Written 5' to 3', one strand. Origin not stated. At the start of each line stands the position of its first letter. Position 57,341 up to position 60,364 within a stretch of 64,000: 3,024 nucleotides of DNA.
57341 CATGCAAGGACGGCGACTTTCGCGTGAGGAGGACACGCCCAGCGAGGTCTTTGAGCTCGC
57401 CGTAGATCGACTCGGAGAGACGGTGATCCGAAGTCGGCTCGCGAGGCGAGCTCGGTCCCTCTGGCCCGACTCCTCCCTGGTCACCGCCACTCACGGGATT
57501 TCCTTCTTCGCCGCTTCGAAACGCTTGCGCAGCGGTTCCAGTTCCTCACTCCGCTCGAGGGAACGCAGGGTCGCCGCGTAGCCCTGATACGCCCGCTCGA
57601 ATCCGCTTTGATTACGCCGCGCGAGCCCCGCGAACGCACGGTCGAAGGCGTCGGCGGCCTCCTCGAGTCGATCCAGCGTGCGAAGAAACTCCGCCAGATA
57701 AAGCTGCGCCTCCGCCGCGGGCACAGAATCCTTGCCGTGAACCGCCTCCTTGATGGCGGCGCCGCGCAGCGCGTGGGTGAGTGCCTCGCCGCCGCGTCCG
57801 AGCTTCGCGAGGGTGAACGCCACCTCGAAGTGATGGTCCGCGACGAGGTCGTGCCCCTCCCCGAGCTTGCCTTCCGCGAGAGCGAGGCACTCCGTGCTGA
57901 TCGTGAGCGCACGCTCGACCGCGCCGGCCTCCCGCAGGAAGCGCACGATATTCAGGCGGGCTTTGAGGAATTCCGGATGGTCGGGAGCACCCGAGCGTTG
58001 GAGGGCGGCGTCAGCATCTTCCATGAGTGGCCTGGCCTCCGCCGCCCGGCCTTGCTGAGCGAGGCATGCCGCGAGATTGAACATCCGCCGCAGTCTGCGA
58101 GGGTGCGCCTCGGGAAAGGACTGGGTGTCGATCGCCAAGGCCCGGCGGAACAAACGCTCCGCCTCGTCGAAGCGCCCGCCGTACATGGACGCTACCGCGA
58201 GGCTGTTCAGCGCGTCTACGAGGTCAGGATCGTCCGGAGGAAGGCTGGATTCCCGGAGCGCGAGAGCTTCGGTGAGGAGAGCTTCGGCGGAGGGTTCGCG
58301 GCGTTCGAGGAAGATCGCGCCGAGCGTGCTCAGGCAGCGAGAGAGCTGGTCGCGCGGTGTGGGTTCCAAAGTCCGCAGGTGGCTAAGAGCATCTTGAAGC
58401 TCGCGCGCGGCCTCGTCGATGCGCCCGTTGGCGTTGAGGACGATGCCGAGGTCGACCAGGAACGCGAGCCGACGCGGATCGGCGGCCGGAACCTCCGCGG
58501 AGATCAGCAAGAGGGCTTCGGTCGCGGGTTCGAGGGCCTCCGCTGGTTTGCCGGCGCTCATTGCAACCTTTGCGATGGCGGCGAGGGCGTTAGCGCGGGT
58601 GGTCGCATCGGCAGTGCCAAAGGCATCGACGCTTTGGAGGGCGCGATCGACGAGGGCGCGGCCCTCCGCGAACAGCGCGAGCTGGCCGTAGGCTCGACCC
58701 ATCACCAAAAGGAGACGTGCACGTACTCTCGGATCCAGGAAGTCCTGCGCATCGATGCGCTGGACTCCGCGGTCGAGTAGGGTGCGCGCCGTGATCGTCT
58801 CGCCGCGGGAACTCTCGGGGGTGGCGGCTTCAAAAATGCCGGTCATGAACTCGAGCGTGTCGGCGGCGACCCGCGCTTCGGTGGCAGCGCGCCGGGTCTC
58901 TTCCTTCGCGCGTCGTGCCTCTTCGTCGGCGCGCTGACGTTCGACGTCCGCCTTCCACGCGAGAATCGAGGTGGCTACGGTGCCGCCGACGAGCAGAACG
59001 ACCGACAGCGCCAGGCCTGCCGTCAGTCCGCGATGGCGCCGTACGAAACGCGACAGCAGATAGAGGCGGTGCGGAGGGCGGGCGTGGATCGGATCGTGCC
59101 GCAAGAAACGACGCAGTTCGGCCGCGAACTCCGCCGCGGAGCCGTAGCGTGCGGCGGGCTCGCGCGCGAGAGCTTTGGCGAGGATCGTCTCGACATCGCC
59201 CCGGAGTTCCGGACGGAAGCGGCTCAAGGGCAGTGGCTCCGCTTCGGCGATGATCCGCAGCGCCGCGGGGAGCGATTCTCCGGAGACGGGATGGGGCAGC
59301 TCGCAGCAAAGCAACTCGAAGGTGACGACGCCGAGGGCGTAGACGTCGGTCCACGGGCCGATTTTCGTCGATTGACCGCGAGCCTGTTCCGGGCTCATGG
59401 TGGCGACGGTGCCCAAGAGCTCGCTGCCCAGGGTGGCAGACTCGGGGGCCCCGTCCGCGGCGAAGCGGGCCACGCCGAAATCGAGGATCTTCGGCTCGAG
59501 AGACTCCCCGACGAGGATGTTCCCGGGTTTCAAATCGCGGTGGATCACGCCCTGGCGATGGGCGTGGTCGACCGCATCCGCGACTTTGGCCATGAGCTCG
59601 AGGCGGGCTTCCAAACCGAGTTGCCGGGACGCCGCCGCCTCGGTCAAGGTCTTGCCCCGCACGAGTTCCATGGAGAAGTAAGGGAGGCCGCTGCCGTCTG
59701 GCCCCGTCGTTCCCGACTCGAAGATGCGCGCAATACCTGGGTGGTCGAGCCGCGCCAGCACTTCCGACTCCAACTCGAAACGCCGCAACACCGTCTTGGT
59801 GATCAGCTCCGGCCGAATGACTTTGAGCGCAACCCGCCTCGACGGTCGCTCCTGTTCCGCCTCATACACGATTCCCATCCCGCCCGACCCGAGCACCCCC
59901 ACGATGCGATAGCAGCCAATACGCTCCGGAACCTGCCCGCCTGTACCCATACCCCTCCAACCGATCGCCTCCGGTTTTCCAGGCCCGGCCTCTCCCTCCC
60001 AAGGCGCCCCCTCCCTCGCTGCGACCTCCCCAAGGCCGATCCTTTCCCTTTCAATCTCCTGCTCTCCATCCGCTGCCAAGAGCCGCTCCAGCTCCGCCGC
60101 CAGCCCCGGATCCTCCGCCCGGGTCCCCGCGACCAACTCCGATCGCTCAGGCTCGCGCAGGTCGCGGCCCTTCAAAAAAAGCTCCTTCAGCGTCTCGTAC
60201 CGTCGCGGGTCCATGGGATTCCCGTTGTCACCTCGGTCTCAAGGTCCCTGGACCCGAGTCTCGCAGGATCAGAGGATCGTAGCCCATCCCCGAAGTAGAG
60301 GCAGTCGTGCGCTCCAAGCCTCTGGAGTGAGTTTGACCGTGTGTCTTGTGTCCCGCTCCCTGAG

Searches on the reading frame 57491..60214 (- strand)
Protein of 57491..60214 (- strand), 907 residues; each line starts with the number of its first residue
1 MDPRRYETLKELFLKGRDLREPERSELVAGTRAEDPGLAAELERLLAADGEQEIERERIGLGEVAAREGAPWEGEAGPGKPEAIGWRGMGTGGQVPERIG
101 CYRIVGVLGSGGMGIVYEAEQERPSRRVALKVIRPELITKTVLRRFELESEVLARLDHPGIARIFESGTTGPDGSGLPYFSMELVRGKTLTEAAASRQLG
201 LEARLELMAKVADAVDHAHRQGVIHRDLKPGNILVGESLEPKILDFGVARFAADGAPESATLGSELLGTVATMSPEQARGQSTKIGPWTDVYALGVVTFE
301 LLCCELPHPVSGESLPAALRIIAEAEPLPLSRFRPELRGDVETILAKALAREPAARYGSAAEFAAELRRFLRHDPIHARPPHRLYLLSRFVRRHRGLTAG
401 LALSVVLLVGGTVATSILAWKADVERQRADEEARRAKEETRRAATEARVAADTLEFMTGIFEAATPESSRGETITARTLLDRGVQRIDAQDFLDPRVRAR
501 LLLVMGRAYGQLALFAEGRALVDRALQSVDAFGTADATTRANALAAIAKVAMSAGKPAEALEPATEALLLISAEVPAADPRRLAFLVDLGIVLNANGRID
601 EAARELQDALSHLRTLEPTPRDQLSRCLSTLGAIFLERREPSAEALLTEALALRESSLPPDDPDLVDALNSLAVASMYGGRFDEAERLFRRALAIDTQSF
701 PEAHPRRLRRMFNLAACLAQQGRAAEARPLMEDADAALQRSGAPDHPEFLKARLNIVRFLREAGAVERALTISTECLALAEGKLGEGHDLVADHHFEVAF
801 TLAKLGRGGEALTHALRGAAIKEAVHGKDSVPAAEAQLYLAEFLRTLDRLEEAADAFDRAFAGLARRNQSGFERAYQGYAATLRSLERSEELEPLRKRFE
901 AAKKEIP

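Call 104: search_protein_families(library=padloc, proteins=[window:57491-60214:-], max_evalue=0.00001)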
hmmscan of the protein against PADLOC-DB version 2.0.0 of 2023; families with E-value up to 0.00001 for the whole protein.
window:57491-60214:- (907 aa): 33 families (the best 25 are shown)
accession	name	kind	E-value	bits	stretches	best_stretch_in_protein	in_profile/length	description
PDLC04042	PD-T4-6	-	7.4e-71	237.2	1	100-375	9-277/292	-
PDLC04053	PD-T4-6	-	6.6e-64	214.3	1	97-378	6-279/311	-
PDLC04061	PD-T4-6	-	9.8e-64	214.7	1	100-373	16-286/510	-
PDLC04060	PD-T4-6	-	2e-59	199.8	1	101-371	9-270/486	-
PDLC04054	PD-T4-6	-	8.5e-58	194.4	1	100-372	11-275/347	-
PDLC04052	PD-T4-6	-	1.2e-56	190.9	1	101-378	10-284/496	-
PDLC04040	PD-T4-6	-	1.4e-56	190.4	1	107-372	1-267/547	-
PDLC04057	PD-T4-6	-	2.6e-55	186.2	1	100-377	8-277/443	-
PDLC04043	PD-T4-6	-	7.4e-55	184.8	1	91-434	6-341/452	-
PDLC04047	PD-T4-6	-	5.8e-54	181.4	1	99-374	9-276/327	-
PDLC04039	PD-T4-6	-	6.8e-54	181.6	1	94-369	8-274/458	-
PDLC04041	PD-T4-6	-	1.4e-53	180.7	1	99-480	27-376/443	-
PDLC04138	mad6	-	1.9e-53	180.4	1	95-374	46-317/659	mads_6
PDLC04048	PD-T4-6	-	5.6e-46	155.5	1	100-371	10-273/354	-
PDLC04064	PD-T4-6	-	1.2e-41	140.9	1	98-404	18-310/369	-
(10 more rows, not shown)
